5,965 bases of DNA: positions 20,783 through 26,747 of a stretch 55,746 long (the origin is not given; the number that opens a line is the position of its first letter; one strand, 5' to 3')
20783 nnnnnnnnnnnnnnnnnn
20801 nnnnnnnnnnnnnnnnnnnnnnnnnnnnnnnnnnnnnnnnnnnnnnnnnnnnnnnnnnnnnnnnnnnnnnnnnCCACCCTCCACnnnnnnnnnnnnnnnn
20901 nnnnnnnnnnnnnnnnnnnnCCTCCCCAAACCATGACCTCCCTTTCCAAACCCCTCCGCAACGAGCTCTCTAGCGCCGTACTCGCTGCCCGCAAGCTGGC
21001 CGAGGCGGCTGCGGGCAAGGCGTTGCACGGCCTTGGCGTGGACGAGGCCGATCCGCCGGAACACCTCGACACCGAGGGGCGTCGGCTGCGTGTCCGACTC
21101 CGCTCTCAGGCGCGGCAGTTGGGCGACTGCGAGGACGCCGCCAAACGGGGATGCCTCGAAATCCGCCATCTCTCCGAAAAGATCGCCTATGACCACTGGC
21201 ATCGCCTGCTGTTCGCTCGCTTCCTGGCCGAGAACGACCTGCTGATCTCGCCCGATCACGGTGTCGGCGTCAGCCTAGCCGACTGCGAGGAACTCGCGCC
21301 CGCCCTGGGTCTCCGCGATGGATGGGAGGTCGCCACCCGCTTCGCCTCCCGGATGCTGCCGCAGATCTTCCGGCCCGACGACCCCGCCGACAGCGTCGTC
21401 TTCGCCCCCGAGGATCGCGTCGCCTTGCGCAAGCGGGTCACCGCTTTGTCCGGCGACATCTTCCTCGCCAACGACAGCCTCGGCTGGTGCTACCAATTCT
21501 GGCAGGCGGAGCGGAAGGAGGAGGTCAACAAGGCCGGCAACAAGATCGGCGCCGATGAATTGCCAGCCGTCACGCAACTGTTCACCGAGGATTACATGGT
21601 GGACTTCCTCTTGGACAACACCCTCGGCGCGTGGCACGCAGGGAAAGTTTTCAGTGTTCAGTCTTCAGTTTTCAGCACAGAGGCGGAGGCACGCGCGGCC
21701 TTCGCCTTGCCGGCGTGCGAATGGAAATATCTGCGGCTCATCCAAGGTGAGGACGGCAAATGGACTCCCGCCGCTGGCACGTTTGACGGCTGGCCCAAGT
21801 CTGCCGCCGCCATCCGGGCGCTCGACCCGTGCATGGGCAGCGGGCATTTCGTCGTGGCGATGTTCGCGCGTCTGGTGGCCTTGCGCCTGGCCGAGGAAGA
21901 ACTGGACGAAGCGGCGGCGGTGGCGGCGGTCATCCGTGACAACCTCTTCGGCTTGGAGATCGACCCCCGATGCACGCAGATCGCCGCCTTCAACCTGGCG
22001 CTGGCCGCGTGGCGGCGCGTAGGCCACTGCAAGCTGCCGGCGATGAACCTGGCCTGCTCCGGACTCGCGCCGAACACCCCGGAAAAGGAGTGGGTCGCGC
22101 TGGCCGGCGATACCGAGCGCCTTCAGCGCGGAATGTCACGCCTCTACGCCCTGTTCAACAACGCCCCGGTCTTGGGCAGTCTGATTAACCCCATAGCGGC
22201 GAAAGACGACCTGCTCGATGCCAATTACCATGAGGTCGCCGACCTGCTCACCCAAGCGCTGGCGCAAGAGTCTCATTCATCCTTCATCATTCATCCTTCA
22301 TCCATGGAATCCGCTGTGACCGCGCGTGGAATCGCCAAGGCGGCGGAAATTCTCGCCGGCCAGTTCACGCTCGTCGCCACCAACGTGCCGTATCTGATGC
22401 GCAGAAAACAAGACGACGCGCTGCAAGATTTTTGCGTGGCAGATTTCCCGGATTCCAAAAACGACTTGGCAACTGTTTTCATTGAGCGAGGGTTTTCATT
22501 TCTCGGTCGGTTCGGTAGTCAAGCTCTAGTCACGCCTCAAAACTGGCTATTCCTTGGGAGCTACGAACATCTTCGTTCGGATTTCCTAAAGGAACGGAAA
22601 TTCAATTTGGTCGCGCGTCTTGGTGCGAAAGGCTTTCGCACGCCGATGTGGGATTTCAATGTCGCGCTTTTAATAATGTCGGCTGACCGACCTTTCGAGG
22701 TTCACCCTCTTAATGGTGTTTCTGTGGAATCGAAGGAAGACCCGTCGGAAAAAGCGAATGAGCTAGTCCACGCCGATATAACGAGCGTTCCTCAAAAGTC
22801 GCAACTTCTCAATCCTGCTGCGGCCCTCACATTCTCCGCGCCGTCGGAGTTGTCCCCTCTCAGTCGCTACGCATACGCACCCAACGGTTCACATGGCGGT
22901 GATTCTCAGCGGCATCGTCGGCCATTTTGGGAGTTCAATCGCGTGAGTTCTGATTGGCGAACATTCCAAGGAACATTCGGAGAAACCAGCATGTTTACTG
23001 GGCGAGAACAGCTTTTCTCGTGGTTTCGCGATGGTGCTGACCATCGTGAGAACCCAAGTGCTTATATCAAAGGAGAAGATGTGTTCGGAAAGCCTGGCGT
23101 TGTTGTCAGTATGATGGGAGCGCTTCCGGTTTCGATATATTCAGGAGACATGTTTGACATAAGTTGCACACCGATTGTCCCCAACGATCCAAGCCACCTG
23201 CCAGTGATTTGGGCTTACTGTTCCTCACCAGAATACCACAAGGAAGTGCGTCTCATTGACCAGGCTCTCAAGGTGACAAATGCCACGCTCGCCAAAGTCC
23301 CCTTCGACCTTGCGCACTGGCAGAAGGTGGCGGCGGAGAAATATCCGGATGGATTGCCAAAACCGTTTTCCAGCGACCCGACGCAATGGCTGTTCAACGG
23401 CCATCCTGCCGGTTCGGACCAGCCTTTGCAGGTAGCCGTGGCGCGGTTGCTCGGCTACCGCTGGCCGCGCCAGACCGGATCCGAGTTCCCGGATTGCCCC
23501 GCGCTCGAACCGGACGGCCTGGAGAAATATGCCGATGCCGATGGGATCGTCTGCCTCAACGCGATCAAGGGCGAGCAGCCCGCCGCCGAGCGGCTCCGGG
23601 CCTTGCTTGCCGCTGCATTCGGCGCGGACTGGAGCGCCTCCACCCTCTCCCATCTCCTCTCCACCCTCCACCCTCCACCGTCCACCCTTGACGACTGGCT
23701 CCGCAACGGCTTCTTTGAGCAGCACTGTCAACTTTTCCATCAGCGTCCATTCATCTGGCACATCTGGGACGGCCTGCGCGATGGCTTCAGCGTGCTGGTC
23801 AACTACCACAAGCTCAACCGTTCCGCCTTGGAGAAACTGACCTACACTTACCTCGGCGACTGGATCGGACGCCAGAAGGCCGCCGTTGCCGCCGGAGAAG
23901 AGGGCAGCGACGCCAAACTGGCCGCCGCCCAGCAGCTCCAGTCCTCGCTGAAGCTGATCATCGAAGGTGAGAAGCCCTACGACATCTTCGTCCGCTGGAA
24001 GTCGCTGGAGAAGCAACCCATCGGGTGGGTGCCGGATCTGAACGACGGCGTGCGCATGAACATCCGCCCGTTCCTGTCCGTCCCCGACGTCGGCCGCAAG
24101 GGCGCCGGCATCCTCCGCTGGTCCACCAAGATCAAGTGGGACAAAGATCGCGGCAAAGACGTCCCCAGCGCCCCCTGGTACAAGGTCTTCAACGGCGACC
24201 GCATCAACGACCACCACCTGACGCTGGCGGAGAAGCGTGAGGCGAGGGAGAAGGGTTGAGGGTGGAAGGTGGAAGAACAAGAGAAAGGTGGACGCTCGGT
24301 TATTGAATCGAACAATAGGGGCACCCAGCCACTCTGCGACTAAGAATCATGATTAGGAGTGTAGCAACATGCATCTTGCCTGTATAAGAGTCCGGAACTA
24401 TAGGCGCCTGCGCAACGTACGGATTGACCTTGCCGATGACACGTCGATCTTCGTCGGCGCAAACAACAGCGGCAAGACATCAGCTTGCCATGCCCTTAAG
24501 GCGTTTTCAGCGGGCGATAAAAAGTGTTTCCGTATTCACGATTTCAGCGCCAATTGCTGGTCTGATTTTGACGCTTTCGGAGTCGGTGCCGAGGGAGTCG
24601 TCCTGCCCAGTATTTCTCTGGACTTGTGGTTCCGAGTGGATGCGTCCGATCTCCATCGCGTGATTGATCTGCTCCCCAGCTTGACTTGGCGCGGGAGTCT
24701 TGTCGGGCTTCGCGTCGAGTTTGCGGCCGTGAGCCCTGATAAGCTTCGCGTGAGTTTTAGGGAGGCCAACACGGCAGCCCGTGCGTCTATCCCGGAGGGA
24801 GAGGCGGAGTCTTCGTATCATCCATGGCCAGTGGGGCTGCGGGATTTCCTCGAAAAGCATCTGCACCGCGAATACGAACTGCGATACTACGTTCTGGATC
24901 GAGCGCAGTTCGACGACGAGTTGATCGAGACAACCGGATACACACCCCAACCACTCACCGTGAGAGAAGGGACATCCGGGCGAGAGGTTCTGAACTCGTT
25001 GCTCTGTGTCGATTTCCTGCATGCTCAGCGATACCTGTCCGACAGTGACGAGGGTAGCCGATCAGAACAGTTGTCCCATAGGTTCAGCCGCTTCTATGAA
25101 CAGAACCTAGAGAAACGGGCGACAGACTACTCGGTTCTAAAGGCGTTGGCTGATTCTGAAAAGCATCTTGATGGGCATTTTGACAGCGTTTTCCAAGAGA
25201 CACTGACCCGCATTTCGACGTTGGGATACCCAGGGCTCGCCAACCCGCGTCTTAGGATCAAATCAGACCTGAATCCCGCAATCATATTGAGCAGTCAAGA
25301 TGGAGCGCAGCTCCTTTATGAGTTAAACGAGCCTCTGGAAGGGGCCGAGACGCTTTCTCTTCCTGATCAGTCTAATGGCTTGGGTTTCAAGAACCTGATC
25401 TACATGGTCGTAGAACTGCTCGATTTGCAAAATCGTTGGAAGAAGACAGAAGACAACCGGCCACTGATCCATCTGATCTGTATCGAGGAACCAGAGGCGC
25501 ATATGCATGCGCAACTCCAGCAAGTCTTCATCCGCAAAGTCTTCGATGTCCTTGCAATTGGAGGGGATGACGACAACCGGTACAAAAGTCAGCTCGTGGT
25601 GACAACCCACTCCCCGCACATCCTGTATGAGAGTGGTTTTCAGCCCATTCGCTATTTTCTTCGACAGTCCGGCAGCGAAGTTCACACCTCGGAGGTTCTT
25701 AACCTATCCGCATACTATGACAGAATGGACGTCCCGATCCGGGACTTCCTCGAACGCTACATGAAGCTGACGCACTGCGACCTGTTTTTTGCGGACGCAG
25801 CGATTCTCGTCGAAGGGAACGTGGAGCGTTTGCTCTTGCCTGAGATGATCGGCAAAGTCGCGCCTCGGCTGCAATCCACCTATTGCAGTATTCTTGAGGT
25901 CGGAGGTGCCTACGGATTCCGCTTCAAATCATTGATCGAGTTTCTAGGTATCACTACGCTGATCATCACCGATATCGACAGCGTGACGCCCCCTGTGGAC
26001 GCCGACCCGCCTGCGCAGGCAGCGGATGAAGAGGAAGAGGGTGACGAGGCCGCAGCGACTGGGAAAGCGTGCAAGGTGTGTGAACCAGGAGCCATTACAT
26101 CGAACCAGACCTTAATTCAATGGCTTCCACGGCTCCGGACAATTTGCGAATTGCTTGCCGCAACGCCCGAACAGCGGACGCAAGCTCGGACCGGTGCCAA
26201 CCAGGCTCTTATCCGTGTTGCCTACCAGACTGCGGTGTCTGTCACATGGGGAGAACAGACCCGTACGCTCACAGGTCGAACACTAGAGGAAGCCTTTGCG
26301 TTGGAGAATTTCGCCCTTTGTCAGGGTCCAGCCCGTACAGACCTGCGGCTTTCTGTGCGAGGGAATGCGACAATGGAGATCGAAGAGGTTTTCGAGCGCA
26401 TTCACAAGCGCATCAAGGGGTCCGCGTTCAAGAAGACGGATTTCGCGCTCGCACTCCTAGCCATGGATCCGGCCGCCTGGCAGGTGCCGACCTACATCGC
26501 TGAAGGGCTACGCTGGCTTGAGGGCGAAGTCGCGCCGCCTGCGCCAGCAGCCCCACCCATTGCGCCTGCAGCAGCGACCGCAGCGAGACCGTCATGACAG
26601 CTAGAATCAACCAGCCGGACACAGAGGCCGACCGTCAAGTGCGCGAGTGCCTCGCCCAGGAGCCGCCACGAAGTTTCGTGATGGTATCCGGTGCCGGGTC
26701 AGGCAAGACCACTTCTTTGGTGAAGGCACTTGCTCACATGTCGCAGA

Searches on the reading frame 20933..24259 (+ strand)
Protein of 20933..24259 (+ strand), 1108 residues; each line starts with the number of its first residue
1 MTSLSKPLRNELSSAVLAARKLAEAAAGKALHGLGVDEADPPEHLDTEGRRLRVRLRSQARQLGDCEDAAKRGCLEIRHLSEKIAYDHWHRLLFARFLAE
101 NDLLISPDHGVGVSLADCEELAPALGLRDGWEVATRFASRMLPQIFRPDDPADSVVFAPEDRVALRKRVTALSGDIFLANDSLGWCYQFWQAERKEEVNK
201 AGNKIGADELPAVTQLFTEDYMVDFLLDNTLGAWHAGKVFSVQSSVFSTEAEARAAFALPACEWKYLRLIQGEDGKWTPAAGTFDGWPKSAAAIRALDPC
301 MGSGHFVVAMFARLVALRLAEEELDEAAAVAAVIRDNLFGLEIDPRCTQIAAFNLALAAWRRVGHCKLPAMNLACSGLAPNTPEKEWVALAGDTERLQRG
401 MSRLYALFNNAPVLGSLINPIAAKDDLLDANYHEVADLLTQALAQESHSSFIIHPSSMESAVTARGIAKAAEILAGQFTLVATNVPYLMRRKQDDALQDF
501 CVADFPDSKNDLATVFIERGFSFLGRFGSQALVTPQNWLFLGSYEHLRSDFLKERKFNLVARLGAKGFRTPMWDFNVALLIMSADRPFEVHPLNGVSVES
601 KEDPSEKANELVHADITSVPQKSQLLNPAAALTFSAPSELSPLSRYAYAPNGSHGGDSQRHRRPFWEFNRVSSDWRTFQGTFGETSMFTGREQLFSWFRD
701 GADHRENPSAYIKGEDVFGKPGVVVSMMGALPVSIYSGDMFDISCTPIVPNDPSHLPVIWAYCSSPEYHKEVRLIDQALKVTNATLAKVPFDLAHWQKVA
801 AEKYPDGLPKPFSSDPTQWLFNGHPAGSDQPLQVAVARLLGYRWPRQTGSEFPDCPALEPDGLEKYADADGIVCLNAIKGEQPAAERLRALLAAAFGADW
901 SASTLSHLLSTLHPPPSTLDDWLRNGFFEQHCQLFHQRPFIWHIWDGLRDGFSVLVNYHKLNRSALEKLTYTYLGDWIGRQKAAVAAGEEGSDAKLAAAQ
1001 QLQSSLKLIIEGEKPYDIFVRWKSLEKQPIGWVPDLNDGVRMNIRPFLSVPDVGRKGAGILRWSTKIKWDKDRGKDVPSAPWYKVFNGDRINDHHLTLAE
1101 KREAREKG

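Call 8: search_protein_families(library=padloc, proteins=[window:20933-24259:+], max_evalue=0.00001)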
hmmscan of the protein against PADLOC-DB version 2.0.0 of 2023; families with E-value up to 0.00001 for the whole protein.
window:20933-24259:+ (1108 aa): 20 families
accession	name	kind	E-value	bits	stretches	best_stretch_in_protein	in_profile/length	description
PDLC02528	PglX|PglXI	-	0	1527.2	1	1-1107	1-1121/1125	PglX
PDLC02535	PglX|PglXI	-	2.3e-203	675.6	1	1-726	3-727/731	PglX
PDLC02534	PglX|PglXI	-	1.5e-119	397.6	1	728-1106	1-380/389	PglX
PDLC02521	PglX|PglXI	-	2.5e-81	272.1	2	141-793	167-832/1174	PglX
PDLC03600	REase_MTase_IIG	-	3e-66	222.2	4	399-794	429-845/1205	Type IIG restriction enzyme-methyltransferase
PDLC02525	PglX|PglXI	-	1.7e-58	196.8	2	293-570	284-548/607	PglX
PDLC02523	PglX|PglXI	-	5.8e-43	144.9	3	463-600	547-683/1428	PglX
PDLC02524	PglX|PglXI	-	4.7e-41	139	1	183-564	21-384/722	PglX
PDLC02641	DrmMI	-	2.7e-35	119.6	2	174-569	197-571/1161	DrmMI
PDLC02518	PglX|PglXI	-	1.6e-32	110.3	1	172-564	184-599/1412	PglX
PDLC02522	PglX|PglXI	-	4.4e-27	92.3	2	292-557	422-683/1218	PglX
PDLC02527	PglX|PglXI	-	7.4e-26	88.2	2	464-766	544-865/1332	PglX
PDLC02519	PglX|PglXI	-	1.7e-19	67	2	173-233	179-239/1241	PglX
PDLC02517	PglX|PglXI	-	1.5e-18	64.6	1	467-569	4-106/707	PglX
PDLC02526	PglX|PglXI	-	2.5e-18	63.9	1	173-317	184-306/640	PglX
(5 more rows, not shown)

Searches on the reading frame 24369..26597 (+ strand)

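Call 8: search_protein_families(library=padloc, proteins=[window:24369-26597:+], max_evalue=0.00001)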
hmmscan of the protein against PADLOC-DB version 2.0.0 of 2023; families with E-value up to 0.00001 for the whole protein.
window:24369-26597:+ (742 aa): 73 families (the best 25 are shown)
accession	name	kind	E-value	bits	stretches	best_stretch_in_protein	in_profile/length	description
PDLC00095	GajA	-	1.1e-259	862.1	1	1-733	1-745/752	AAA ATPase domain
PDLC00093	GajA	-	8.4e-246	816.2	1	1-725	1-726/736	AAA ATPase domain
PDLC00068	GajA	-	1.9e-218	724.8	1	208-726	2-532/545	AAA ATPase domain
PDLC00063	GajA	-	2.2e-136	454.2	1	1-725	1-667/679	AAA ATPase domain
PDLC00065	GajA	-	3.3e-118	394.3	1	1-719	1-665/670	AAA ATPase domain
PDLC00079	GajA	-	3.1e-96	321.8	1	1-718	1-700/702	AAA ATPase domain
PDLC00088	GajA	-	3.1e-90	301.7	1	336-718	2-370/372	AAA ATPase domain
PDLC00082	GajA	-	4.1e-60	201.9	2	327-718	338-693/694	AAA ATPase domain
PDLC02979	AriA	-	7.8e-50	168.7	1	1-419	1-373/373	-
PDLC00076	GajA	-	5.5e-47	158.6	2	328-537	310-506/700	AAA ATPase domain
PDLC00096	GajA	-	1.2e-45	154.4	1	259-727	193-622/630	AAA ATPase domain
PDLC00069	GajA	-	8.2e-44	148.1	2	311-557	277-508/687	AAA ATPase domain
PDLC00071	GajA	-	2.3e-43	146.9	2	225-714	155-578/588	AAA ATPase domain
PDLC00070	GajA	-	2.8e-40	136.5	1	299-556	229-452/596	AAA ATPase domain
PDLC00091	GajA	-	8.3e-37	125.3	1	334-552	267-475/627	AAA ATPase domain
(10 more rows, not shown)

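Call 9: search_protein_families(library=pfam, proteins=[window:24369-26597:+], max_evalue=0.001)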
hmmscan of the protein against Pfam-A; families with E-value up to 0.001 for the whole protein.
window:24369-26597:+ (742 aa): 4 families
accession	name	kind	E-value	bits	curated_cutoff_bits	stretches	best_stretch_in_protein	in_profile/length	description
PF13175.12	AAA_15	-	1.4e-42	147.1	32.1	2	205-418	192-373/374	AAA ATPase domain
PF20469.4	OLD-like_TOPRIM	-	4.8e-18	65.9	23.2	1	473-537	1-67/67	Overcoming lysogenization defect protein-like, TOPRIM domain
PF13304.12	AAA_21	-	4.4e-10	40.5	27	1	356-419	259-303/304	AAA domain, putative AbiEii toxin, Type IV TA system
PF13476.12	AAA_23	-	0.00095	20.3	27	0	6-49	2-45/201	AAA domain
